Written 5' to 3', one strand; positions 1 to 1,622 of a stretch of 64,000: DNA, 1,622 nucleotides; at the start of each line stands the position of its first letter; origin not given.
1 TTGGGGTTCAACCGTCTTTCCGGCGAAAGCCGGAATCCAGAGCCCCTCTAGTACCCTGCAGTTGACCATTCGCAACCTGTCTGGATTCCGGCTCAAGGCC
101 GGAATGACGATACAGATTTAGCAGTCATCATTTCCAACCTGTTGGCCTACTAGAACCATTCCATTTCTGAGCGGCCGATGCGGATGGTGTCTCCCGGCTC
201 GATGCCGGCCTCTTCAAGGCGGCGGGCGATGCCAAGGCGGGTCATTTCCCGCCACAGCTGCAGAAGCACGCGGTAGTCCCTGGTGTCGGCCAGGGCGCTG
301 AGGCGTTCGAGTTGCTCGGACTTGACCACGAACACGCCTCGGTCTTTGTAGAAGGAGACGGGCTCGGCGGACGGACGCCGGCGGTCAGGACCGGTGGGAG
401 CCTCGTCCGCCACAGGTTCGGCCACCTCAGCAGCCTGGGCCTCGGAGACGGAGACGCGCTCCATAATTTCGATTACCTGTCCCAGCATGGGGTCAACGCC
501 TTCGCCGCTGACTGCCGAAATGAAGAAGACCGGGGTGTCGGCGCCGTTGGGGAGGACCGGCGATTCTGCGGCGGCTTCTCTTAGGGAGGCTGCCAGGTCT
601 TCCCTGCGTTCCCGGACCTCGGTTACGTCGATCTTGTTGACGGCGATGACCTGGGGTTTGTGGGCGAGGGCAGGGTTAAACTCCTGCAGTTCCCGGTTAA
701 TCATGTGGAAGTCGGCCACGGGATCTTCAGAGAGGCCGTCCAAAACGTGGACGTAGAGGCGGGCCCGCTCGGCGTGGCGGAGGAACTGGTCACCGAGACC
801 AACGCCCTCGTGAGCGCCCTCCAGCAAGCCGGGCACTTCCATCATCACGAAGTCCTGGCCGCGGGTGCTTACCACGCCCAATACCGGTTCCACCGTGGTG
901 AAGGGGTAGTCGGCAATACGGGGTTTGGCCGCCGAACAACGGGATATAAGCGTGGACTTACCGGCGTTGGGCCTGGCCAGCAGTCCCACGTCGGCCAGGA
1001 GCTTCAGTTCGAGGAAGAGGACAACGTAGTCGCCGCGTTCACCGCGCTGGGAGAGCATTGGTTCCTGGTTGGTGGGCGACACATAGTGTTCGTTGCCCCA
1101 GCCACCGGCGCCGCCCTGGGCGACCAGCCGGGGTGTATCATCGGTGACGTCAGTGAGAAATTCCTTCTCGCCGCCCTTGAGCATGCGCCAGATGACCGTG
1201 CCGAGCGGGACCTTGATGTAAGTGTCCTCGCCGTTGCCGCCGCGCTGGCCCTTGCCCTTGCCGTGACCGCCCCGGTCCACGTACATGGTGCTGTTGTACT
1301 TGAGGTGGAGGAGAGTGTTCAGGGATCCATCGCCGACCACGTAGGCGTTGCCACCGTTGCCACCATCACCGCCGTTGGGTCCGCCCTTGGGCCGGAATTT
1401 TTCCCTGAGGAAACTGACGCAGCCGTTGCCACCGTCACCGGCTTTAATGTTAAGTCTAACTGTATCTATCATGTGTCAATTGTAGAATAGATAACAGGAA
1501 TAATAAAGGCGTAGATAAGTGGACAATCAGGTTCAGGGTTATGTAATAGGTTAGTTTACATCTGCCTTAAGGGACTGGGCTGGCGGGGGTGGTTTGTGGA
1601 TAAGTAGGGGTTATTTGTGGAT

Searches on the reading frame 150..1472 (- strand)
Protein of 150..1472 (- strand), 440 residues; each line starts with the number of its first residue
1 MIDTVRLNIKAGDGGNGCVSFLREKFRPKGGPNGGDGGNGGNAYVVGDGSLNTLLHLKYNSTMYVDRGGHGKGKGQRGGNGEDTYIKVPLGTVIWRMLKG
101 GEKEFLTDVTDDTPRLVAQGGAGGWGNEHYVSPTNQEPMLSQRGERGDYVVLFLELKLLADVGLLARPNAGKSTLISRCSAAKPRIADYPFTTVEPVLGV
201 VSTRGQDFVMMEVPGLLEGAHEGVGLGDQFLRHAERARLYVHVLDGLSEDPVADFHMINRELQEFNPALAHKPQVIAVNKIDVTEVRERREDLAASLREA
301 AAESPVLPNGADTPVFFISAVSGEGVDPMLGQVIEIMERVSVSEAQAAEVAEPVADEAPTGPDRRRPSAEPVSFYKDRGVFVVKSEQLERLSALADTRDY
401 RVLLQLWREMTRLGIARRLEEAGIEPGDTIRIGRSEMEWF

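Call 76: find_encoding_contigs(protein=window:150-1472:-, flank=10000, max_places=4)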
Protein window:150-1472:- (440 aa): 14 contigs read that carry it; 4 places shown.
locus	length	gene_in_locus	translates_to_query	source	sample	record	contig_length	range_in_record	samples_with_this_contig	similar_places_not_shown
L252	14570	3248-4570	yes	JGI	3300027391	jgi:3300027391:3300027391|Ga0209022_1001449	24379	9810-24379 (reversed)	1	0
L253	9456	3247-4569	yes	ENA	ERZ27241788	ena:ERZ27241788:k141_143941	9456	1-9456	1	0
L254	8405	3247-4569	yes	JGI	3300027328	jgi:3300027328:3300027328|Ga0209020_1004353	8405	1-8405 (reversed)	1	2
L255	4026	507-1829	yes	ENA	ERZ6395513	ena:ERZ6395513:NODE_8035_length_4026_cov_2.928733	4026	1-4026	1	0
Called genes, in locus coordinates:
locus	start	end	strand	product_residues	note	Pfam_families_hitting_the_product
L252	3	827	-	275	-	?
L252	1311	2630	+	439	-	PF11638:DnaA_N (faint), PF00308:Bac_DnaA, PF01695:IstB_IS21, PF00004:AAA (weak), PF08299:Bac_DnaA_C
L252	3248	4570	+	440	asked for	PF01018:GTP1_OBG, PF00009:GTP_EFTU (faint), PF01926:MMR_HSR1, PF02421:FeoB_N, PF09269:DUF1967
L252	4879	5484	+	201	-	PF01467:CTP_transf_like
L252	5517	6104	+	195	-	PF00156:Pribosyltran (weak)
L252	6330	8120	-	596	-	-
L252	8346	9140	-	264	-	-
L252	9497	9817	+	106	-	PF00829:Ribosomal_L21p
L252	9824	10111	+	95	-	PF01016:Ribosomal_L27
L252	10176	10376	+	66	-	PF01197:Ribosomal_L31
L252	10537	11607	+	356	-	PF07136:DUF1385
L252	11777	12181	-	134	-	-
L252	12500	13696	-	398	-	PF13433:Peripla_BP_5, PF13458:Peripla_BP_6, PF01094:ANF_receptor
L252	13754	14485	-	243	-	PF01027:Bax1-I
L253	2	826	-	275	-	?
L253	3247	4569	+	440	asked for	PF01018:GTP1_OBG, PF00009:GTP_EFTU (faint), PF01926:MMR_HSR1, PF02421:FeoB_N, PF09269:DUF1967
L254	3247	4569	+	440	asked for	PF01018:GTP1_OBG, PF00009:GTP_EFTU (faint), PF01926:MMR_HSR1, PF02421:FeoB_N, PF09269:DUF1967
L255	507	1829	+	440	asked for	PF01018:GTP1_OBG, PF00009:GTP_EFTU (faint), PF01926:MMR_HSR1, PF02421:FeoB_N, PF09269:DUF1967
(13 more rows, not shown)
